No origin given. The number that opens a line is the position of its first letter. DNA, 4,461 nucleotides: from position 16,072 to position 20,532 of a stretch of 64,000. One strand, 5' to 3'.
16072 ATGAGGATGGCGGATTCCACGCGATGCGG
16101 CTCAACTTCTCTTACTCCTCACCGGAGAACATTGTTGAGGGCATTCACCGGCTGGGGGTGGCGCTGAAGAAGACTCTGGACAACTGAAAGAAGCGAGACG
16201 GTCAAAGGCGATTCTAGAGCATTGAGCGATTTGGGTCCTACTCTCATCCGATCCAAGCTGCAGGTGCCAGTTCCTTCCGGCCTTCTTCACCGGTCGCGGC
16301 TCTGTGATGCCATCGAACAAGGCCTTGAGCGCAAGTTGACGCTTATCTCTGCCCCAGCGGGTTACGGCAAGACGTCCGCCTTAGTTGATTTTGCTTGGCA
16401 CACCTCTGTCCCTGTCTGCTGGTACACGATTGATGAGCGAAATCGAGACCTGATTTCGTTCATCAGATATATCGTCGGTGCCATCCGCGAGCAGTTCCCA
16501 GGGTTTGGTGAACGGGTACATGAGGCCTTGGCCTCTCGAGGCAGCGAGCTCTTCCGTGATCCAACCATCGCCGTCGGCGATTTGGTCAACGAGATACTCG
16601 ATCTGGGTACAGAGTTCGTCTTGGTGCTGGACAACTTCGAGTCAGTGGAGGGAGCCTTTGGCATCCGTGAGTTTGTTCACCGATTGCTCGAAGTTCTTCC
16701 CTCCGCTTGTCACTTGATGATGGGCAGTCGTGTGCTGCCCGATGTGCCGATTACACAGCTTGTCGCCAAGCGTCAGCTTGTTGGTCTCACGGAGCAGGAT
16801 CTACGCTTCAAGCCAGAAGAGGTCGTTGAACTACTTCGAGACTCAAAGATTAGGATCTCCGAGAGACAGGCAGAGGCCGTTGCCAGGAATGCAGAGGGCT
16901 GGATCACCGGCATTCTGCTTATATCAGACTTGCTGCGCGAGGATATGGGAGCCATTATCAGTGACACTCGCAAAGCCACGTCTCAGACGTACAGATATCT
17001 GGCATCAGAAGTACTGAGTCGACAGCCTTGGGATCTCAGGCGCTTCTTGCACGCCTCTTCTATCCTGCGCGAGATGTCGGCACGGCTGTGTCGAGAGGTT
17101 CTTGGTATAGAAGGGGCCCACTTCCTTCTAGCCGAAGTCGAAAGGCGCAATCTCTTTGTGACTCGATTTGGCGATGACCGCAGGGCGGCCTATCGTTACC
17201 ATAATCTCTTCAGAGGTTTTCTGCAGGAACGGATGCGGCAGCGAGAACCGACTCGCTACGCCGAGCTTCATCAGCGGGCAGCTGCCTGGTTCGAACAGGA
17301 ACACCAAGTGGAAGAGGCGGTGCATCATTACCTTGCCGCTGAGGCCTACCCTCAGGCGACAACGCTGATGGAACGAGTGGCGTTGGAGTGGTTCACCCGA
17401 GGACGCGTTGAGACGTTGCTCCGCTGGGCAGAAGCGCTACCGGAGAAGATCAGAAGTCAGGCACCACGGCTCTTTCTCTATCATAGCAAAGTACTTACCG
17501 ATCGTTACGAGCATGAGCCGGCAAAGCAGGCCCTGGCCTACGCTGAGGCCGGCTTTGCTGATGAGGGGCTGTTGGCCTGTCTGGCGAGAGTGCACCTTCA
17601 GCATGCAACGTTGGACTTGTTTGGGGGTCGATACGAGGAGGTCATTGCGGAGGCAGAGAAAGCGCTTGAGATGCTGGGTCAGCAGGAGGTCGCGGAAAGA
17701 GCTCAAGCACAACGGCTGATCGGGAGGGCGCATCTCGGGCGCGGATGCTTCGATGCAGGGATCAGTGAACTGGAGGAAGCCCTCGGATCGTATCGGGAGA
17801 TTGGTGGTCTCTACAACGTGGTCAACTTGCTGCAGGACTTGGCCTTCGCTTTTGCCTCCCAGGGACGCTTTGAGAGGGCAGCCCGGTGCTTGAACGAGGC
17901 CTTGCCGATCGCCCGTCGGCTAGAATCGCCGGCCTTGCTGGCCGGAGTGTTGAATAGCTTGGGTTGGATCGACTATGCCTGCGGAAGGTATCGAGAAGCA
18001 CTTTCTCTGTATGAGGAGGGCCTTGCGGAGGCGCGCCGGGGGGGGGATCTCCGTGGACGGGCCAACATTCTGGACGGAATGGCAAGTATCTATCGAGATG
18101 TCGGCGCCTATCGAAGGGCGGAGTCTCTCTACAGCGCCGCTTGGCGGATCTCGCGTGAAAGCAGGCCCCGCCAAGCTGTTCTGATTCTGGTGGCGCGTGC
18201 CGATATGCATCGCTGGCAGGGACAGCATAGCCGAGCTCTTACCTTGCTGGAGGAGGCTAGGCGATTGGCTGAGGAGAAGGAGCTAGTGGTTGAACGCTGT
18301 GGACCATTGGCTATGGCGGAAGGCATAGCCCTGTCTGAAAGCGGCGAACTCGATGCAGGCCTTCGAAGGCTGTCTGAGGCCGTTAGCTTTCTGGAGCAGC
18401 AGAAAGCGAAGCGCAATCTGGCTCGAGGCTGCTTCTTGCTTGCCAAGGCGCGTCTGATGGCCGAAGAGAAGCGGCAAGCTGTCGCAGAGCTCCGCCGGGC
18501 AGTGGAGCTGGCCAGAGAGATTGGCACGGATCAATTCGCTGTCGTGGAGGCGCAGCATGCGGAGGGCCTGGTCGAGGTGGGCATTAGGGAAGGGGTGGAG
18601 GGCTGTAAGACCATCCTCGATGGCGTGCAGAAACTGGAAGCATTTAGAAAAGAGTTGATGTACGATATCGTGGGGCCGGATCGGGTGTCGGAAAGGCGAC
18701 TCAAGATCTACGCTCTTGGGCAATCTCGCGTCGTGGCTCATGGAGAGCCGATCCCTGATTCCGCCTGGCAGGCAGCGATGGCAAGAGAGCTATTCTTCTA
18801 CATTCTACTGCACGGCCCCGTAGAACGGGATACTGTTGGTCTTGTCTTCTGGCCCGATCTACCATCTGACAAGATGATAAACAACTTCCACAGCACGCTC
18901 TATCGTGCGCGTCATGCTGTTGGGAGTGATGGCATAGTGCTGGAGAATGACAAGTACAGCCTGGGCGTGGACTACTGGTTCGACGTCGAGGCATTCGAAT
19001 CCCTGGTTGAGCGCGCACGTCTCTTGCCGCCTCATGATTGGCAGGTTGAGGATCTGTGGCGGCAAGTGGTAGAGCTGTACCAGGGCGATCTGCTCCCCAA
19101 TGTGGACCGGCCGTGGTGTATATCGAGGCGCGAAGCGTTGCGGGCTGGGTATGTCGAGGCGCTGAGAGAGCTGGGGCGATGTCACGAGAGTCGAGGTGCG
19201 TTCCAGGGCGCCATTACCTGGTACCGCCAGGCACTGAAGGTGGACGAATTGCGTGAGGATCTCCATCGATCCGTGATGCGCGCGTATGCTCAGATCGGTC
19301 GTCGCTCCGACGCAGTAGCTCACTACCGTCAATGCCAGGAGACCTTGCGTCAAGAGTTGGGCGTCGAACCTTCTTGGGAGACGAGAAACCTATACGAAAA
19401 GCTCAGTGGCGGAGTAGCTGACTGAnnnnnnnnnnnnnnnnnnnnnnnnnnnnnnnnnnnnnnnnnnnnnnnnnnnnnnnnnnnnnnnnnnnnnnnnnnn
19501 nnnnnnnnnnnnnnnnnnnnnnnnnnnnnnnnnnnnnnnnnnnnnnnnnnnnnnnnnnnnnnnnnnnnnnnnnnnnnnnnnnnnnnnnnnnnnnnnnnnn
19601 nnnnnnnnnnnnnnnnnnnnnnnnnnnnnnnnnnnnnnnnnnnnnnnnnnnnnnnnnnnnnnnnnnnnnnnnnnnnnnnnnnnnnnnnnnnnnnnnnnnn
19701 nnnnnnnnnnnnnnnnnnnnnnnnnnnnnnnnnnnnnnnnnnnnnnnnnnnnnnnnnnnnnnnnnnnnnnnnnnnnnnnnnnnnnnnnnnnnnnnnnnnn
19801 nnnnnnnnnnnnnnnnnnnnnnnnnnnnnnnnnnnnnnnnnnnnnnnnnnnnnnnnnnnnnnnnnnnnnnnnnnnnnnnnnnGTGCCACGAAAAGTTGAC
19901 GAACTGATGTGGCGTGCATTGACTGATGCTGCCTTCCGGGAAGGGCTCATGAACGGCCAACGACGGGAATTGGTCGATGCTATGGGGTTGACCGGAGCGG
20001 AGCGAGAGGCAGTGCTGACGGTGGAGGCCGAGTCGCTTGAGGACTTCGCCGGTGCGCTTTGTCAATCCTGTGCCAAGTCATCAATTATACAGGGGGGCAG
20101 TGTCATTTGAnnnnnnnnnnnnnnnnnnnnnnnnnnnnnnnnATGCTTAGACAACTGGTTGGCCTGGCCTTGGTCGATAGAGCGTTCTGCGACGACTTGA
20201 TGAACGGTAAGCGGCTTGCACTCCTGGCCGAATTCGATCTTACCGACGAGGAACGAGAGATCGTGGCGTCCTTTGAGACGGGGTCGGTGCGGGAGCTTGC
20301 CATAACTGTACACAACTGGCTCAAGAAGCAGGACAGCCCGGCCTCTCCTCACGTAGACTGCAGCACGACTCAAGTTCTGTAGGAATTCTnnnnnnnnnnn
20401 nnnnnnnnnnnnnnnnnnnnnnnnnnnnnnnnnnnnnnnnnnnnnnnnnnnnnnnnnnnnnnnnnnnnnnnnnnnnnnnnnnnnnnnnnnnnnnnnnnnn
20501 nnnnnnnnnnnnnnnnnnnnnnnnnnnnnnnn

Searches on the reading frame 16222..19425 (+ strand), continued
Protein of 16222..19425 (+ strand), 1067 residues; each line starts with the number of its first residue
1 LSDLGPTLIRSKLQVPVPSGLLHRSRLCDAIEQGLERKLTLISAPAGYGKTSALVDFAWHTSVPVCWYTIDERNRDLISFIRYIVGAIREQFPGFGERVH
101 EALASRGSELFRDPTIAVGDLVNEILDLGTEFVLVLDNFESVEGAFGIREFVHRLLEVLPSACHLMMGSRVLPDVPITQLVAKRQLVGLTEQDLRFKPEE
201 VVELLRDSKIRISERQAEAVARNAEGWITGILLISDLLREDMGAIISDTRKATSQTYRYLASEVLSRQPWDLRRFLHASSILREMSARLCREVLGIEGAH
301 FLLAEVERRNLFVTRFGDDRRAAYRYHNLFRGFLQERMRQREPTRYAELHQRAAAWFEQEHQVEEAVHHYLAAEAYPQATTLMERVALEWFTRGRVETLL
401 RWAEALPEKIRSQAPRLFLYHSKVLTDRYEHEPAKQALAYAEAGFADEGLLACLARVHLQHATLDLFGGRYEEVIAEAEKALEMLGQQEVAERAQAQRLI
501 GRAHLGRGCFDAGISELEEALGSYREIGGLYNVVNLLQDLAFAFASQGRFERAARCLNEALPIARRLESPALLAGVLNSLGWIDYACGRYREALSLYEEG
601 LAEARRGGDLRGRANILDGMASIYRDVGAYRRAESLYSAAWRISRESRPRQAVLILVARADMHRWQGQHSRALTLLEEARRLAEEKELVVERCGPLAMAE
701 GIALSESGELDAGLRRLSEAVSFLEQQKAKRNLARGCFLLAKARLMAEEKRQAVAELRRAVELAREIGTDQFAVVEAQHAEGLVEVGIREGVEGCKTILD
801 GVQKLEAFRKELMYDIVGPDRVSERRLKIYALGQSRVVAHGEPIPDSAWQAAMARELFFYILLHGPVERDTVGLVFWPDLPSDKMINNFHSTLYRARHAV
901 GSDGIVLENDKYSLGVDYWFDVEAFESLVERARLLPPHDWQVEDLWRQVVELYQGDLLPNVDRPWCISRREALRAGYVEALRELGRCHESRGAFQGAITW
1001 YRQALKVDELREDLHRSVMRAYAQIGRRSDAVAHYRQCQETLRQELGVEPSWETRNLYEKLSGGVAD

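Call 31: find_encoding_contigs(protein=P0036, flank=3000, max_places=1)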
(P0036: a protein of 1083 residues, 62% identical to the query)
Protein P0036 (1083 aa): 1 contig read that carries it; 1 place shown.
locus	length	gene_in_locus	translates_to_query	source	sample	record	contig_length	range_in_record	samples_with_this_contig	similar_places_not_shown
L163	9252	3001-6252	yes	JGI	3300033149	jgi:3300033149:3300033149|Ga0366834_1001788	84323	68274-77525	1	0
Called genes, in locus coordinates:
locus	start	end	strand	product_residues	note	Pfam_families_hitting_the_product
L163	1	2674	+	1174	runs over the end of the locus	PF00317:Ribonuc_red_lgN, PF02867:Ribonuc_red_lgC, PF14890:Intein_splicing, PF05204:Hom_end (faint), PF14528:LAGLIDADG_3, PF12637:TSCPD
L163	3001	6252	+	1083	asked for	PF13176:TPR_7 (faint), PF25873:WHD_MalT, PF00515:TPR_1 (faint), PF17874:TPR_MalT (weak), PF13424:TPR_12, PF17874:TPR_MalT, PF13374:TPR_10 (weak), PF03704:BTAD, +3 more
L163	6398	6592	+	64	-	-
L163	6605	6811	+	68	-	-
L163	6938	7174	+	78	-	-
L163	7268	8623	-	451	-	PF01546:Peptidase_M20, PF07687:M20_dimer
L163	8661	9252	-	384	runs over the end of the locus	PF00149:Metallophos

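Call 32: find_encoding_contigs(protein=P0081, flank=3000, max_places=1)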
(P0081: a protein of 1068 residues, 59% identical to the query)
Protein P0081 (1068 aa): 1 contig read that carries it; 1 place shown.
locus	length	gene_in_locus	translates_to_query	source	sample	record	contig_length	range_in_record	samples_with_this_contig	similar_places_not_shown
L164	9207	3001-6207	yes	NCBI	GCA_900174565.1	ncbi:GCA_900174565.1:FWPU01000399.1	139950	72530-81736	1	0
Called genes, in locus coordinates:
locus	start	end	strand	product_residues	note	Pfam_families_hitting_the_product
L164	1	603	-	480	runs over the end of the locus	PF14691:Fer4_20, PF00070:Pyr_redox (faint), PF07992:Pyr_redox_2, PF13738:Pyr_redox_3 (faint), PF13450:NAD_binding_8 (weak)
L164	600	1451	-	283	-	PF10418:DHODB_Fe-S_bind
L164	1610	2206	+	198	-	PF12773:DZR, PF13240:Zn_Ribbon_1 (faint)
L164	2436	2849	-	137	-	PF05014:Nuc_deoxyrib_tr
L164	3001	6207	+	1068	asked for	PF13374:TPR_10 (faint), PF25873:WHD_MalT, PF13432:TPR_16 (faint), PF17874:TPR_MalT (weak), PF13424:TPR_12, PF17874:TPR_MalT, PF13424:TPR_12 (weak), PF03704:BTAD, +5 more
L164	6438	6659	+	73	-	-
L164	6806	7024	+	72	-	-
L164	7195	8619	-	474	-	PF13727:CoA_binding_3, PF17836:PglD_N (faint), PF02397:Bac_transf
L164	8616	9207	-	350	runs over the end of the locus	PF13439:Glyco_transf_4, PF20706:GT4-conflict, PF00534:Glycos_transf_1, PF13692:Glyco_trans_1_4, PF13524:Glyco_trans_1_2 (weak)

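Call 33: find_encoding_contigs(protein=P0084, flank=3000, max_places=1)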
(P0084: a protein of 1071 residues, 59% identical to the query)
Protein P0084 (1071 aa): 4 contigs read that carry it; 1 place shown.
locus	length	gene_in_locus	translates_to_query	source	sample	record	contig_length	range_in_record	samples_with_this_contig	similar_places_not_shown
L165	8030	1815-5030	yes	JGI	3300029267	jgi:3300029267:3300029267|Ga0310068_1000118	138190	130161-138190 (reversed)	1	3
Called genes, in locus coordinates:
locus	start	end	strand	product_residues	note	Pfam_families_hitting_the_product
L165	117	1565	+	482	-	PF07719:TPR_2 (faint), PF13176:TPR_7 (faint), PF13374:TPR_10 (faint), PF17874:TPR_MalT (faint), PF13424:TPR_12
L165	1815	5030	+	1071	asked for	PF25873:WHD_MalT, PF13432:TPR_16 (faint), PF14559:TPR_19 (faint), PF07719:TPR_2 (faint), PF13424:TPR_12 (weak), PF13424:TPR_12, PF17874:TPR_MalT, PF03704:BTAD, +7 more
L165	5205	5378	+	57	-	-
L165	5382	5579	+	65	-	-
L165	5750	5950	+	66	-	-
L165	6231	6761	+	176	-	PF06114:Peptidase_M78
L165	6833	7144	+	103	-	-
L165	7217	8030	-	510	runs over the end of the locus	PF01171:ATP_bind_3, PF09179:TilS (faint), PF11734:TilS_C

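Call 34: find_encoding_contigs(protein=P0099, flank=3000, max_places=1)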
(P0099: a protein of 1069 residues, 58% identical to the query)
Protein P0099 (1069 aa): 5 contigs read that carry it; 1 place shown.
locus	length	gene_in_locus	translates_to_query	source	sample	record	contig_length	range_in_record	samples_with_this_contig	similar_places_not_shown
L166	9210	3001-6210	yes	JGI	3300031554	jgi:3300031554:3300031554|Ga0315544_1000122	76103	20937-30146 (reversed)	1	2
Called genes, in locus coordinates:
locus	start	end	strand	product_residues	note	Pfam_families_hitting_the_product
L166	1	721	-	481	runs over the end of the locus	PF14691:Fer4_20, PF00070:Pyr_redox (faint), PF01946:Thi4 (weak), PF07992:Pyr_redox_2, PF13450:NAD_binding_8 (weak), PF13738:Pyr_redox_3 (faint)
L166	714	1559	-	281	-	PF10418:DHODB_Fe-S_bind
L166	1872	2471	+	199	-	PF13248:Zn_ribbon_3 (faint), PF12773:DZR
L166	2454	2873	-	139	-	PF05014:Nuc_deoxyrib_tr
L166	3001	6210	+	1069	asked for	PF25873:WHD_MalT, PF07719:TPR_2 (faint), PF17874:TPR_MalT, PF13424:TPR_12, PF17874:TPR_MalT, PF13374:TPR_10 (weak), PF13424:TPR_12, PF03704:BTAD, +3 more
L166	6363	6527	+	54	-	-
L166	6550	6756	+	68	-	PF14407:Frankia_peptide (weak)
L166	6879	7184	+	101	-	-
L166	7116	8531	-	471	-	PF13727:CoA_binding_3, PF02397:Bac_transf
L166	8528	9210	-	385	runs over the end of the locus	PF13439:Glyco_transf_4, PF13579:Glyco_trans_4_4, PF20706:GT4-conflict, PF00534:Glycos_transf_1, PF13692:Glyco_trans_1_4, PF13524:Glyco_trans_1_2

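Call 35: find_encoding_contigs(protein=P0115, flank=3000, max_places=1)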
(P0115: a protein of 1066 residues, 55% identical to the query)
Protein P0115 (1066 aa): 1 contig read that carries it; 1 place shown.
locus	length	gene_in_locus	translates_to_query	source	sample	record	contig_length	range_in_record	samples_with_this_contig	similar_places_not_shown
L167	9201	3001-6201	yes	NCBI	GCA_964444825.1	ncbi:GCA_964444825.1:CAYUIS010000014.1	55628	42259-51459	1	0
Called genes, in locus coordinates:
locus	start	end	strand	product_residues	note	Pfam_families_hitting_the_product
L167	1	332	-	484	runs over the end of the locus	PF14691:Fer4_20, PF01946:Thi4 (faint), PF07992:Pyr_redox_2, PF12831:FAD_oxidored (weak), PF13450:NAD_binding_8 (weak), PF13738:Pyr_redox_3 (faint)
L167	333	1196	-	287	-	PF10418:DHODB_Fe-S_bind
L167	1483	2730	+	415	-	PF00155:Aminotran_1_2, PF12897:Asp_aminotransf (weak)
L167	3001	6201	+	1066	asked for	PF25873:WHD_MalT, PF17874:TPR_MalT (weak), PF13176:TPR_7 (faint), PF13424:TPR_12 (weak), PF17874:TPR_MalT, PF03704:BTAD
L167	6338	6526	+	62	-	-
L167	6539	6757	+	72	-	PF14407:Frankia_peptide (weak)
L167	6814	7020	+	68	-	PF14407:Frankia_peptide (weak)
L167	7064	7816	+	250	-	PF06114:Peptidase_M78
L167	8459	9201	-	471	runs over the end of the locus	PF13727:CoA_binding_3, PF02397:Bac_transf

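Call 36: find_encoding_contigs(protein=P0032, flank=3000, max_places=1)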
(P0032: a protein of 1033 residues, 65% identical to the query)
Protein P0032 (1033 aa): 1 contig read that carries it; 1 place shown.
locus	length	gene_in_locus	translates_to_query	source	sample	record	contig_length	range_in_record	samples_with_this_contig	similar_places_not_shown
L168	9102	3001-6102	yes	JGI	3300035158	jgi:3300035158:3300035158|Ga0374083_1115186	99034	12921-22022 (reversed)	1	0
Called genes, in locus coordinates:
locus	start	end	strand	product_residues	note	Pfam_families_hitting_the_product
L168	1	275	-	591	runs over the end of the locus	PF01512:Complex1_51K, PF10589:NADH_4Fe-4S, PF00037:Fer4, PF12838:Fer4_7, PF13237:Fer4_10, PF14697:Fer4_21, PF12837:Fer4_6 (weak), PF13187:Fer4_9 (weak), +2 more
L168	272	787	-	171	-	PF01257:2Fe-2S_thioredx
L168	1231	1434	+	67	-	-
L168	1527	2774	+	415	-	PF00155:Aminotran_1_2, PF12897:Asp_aminotransf (faint)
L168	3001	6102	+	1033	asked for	PF25873:WHD_MalT, PF00515:TPR_1 (faint), PF07719:TPR_2 (faint), PF13176:TPR_7 (faint), PF13374:TPR_10 (faint), PF17874:TPR_MalT, PF13424:TPR_12 (weak), PF03704:BTAD, +1 more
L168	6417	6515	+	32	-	-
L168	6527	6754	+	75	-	-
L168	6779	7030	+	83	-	-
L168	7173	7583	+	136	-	PF06114:Peptidase_M78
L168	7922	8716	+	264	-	PF00497:SBP_bac_3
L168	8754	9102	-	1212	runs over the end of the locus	PF10131:PTPS_related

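Call 39: predict_structure(alignment_id=A1)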
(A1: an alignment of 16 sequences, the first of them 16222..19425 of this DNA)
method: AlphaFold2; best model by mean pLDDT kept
length: 1067 residues; sequences in the alignment: 16
mean_pLDDT: 79.0   pTM: 0.52
mean pLDDT of the five models: 79.0, 75.1, 73.8, 73.5, 68.9
residues with pLDDT >= 90: 370; 70-90: 413; 50-70: 203; < 50: 81
segments of 3 or more residues with pLDDT < 50: 1-15, 17-20, 226-240, 816-844, 960-962, 1064-1067
pLDDT, mean of each block of 10 residues (from residue 1): 27 48 77 84 69 79 85 73 86 84 71 78 88 86 71 85 84 55 71 77 68 73 52 46 57 57 67 75 63 56 53 52 59 84 89 87 90 93 91 82 91 94 85 91 93 94 86 94 91 94 87 94 90 93 89 94 85 92 92 94 83 92 92 91 83 94 92 95 87 92 94 95 87 93 94 95 88 90 92 90 88 53 30 35 46 57 64 62 71 64 61 60 81 82 91 65 56 88 92 91 91 93 89 92 87 89 56
secondary structure, 60 per line:
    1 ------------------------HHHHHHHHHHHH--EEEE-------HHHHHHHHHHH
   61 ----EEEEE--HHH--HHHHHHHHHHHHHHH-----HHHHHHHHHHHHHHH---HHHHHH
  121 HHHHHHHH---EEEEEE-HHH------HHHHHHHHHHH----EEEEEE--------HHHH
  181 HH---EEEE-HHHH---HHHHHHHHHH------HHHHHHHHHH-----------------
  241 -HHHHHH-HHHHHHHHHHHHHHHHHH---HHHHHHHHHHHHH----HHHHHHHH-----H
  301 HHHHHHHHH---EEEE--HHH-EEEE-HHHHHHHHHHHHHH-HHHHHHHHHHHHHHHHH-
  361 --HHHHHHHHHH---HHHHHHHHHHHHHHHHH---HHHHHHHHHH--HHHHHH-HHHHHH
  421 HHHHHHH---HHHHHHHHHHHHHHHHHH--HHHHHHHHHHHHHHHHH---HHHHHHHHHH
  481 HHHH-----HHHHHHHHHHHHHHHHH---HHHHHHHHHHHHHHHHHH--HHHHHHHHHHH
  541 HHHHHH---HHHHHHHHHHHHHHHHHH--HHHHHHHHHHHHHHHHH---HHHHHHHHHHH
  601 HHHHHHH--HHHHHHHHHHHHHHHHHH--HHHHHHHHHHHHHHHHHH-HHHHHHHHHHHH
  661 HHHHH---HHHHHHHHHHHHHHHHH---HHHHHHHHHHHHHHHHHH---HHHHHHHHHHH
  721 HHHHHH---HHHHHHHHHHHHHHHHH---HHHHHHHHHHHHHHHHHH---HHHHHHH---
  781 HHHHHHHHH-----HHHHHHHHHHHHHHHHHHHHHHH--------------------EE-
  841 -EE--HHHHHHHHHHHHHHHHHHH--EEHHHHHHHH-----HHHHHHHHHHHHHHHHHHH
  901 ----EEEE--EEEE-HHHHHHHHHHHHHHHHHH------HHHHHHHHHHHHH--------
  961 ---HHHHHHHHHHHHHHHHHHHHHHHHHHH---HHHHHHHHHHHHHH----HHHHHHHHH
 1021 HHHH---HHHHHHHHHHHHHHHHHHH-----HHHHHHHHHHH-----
elements in order (helices of 4 or more, strands of 3 or more residues): H25-36 E39-42 H50-60 E65-69 H77-91 H97-111 H115-128 E132-137 H148-158 E163-168 H177-182 E186-189 H191-194 H198-207 H214-223 H242-247 H249-266 H270-282 H287-294 H300-309 E313-316 E323-326 H328-341 H343-359 H363-372 H376-392 H396-405 H408-413 H415-427 H431-448 H451-467 H471-484 H490-506 H510-527 H530-546 H550-567 H570-586 H590-607 H610-627 H630-647 H649-665 H669-685 H689-706 H710-726 H730-746 H750-767 H771-777 H781-789 H795-817 H846-864 H869-876 H882-900 E905-908 E911-914 H916-933 H940-952 H964-990 H994-1007 H1012-1024 H1028-1046 H1052-1062

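Call 42: fold_search(model_id=the predicted structure, library=pdb)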
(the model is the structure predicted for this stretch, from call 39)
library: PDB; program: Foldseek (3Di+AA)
matches with E <= 10: 1733; with E <= 0.001: 288
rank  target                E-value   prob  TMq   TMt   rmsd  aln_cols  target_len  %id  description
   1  8bob_C                3.2e-12  1.00  0.23  0.55  13.8       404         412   26  Structural basis for negative regulation of the maltose system (released 2023-10-18)
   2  6mfv_A                1.5e-10  1.00  0.24  0.36  21.3       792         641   13  Crystal structure of the Signal Transduction ATPase with Numerous Domains (STAND) protein with a tetratricopeptide rep (released 2019-02-20)
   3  5a7d_B                3.0e-08  1.00  0.21  0.53   8.5       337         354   18  Tetrameric assembly of LGN with Inscuteable (released 2016-08-03)
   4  5a7d_H                4.4e-08  1.00  0.21  0.54   9.2       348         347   17  Tetrameric assembly of LGN with Inscuteable (released 2016-08-03)
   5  9rtt_Q                6.6e-08  1.00  0.23  0.27  36.4       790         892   14  Activated Elongation Complex with IWS1 and ELOF1 (released 2025-09-03)
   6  5a7d_F                6.8e-08  1.00  0.21  0.54   9.1       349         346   17  Tetrameric assembly of LGN with Inscuteable (released 2016-08-03)
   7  8fgw_D                7.1e-08  1.00  0.16  0.14  37.6      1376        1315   13  Human IFT-A complex structures provide molecular insights into ciliary transport (released 2023-02-22)
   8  9hvq_Q                7.9e-08  1.00  0.19  0.22  43.8      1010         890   14  Structure of the transcribing Pol II-DSIF-PAF-SPT6-RECQL5 complex (released 2025-07-16)
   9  5a7d_C                9.8e-08  1.00  0.21  0.56   8.7       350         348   18  Tetrameric assembly of LGN with Inscuteable (released 2016-08-03)
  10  7xn7_q                1.3e-07  1.00  0.17  0.19  40.7       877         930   12  RNA polymerase II elongation complex containing Spt4/5, Elf1, Spt6, Spn1 and Paf1C (released 2022-09-07)
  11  8bbg_D                1.3e-07  1.00  0.19  0.16  38.6      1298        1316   12  Structure of the IFT-A complex; anterograde IFT-A train model (released 2022-12-21)
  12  5a7d_G                1.3e-07  1.00  0.21  0.54   9.0       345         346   18  Tetrameric assembly of LGN with Inscuteable (released 2016-08-03)
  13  3sf4_B                1.6e-07  1.00  0.22  0.57   8.4       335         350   16  Crystal structure of the complex between the conserved cell polarity proteins Inscuteable and LGN (released 2011-11-23)
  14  8bbe_D                1.6e-07  1.00  0.21  0.31  32.2       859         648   12  Structure of the IFT-A complex; IFT-A2 module (released 2022-12-21)
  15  6af0_A                1.7e-07  1.00  0.15  0.17  40.6       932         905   12  Structure of Ctr9, Paf1 and Cdc73 ternary complex from Myceliophthora thermophila (released 2018-09-19)
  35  8q9t_E                7.6e-07  1.00  0.20  0.20  41.2      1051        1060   12  CryoEM structure of a S. Cerevisiae Ski238 complex bound to RNA (released 2023-11-29)
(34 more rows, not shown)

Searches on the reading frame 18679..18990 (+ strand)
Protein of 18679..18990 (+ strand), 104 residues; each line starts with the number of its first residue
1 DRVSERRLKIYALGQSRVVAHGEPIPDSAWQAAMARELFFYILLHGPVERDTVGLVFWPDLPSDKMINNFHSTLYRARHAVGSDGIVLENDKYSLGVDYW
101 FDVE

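Call 44: search_protein_families(library=pfam, proteins=[window:18679-18990:+], max_evalue=10)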
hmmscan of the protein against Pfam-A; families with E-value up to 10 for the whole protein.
window:18679-18990:+ (104 aa): 0 families

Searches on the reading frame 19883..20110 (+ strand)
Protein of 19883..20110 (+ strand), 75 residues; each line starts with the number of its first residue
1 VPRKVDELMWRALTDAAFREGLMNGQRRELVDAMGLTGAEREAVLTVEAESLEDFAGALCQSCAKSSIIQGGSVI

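Call 5: search_protein_families(library=pfam, proteins=[window:19883-20110:+], max_evalue=0.01)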
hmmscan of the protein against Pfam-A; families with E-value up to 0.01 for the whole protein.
window:19883-20110:+ (75 aa): 1 family
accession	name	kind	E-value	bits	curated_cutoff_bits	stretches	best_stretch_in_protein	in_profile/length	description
PF14407.11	Frankia_peptide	-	0.0076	17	48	1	7-61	4-59/63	Ribosomally synthesized peptide prototyped by Frankia Franean1_4349.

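Call 8: search_protein_families(library=ncbifam, proteins=[window:19883-20110:+], max_evalue=1)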
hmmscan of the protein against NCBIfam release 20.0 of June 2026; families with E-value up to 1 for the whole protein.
window:19883-20110:+ (75 aa): 2 families
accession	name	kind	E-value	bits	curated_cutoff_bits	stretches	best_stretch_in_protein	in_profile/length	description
NF038399.1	NH_RiPP_Os17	domain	2.6e-06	27.4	40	1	4-59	2-58/63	Os1348 family NHLP clan protein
TIGR01323.1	nitrile_alph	equivalog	0.011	15.3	249.85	1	2-51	38-86/189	nitrile hydratase subunit alpha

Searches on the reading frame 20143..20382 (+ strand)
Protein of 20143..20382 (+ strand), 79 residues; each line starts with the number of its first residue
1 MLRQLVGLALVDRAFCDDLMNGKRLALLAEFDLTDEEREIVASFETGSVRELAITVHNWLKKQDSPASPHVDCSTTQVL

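Call 8: search_protein_families(library=ncbifam, proteins=[window:20143-20382:+], max_evalue=1)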
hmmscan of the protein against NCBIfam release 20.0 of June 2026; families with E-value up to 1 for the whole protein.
window:20143-20382:+ (79 aa): 1 family
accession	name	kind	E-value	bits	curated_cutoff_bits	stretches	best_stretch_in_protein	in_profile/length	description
NF038399.1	NH_RiPP_Os17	domain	1.6e-05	24.9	40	1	3-57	4-59/63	Os1348 family NHLP clan protein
